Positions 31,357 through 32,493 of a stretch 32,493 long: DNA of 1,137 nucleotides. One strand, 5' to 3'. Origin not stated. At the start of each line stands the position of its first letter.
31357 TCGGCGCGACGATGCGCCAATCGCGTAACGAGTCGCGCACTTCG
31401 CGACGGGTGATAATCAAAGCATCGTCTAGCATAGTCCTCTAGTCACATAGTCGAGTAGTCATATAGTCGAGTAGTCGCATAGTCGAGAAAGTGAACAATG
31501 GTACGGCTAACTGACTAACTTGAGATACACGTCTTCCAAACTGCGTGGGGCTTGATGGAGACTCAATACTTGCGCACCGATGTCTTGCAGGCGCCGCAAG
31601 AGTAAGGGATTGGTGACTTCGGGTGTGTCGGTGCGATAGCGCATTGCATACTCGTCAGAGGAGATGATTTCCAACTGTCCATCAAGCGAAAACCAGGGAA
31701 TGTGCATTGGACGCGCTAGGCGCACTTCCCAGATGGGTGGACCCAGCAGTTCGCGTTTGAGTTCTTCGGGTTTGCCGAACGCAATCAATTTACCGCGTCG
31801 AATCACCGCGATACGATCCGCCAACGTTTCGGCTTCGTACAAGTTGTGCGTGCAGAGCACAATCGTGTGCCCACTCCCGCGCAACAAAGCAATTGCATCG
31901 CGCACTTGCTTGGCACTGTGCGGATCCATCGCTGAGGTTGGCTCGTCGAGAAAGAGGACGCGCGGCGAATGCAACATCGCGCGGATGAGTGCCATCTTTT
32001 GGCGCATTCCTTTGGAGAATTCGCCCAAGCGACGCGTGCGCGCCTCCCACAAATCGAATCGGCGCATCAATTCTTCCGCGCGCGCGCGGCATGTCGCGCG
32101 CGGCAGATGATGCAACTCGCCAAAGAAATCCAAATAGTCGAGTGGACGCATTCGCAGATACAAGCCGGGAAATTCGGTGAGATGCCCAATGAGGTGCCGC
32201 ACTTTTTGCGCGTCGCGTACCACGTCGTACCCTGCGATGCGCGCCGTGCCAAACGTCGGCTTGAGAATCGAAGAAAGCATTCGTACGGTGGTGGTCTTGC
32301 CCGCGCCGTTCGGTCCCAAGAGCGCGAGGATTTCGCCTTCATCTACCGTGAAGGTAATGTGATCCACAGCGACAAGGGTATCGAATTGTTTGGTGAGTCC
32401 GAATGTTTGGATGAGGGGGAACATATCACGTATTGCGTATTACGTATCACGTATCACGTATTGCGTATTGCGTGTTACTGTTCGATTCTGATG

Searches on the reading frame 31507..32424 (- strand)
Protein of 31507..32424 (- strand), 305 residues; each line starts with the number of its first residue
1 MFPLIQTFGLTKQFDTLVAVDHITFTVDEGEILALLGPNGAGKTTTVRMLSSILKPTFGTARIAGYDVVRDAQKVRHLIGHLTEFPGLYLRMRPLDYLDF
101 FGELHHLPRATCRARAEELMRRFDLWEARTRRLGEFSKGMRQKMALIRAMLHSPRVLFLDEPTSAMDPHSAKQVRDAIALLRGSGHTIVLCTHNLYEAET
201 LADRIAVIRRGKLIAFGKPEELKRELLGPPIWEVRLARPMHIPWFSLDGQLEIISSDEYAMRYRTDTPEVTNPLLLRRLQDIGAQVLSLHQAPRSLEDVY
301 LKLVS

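Call 6: search_protein_families(library=pfam, proteins=[window:31507-32424:-], max_evalue=0.01)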
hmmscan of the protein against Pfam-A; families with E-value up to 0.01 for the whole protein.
window:31507-32424:- (305 aa): 7 families
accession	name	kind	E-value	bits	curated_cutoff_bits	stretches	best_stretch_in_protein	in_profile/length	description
PF00005.33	ABC_tran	-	2.9e-29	102.9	25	1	21-164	2-137/137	ABC transporter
PF13304.12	AAA_21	-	5.5e-13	50.1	27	1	66-197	166-302/304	AAA domain, putative AbiEii toxin, Type IV TA system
PF00004.35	AAA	-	5.1e-05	24.2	21.2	1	34-163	2-67/131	ATPase family associated with various cellular activities (AAA)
PF13732.12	DrrA1-3_C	-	7.3e-05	23.8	27.4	1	217-304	1-81/81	ATP-binding protein DrrA1-3-like, C-terminal domain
PF13401.12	AAA_22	-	0.002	18.9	27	1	30-66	5-44/130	AAA domain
PF00448.28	SRP54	-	0.0021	18.2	22.7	1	32-72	3-43/196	SRP54-type protein, GTPase domain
PF13191.12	AAA_16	-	0.0064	17.4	32.6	0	28-85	23-85/167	AAA ATPase domain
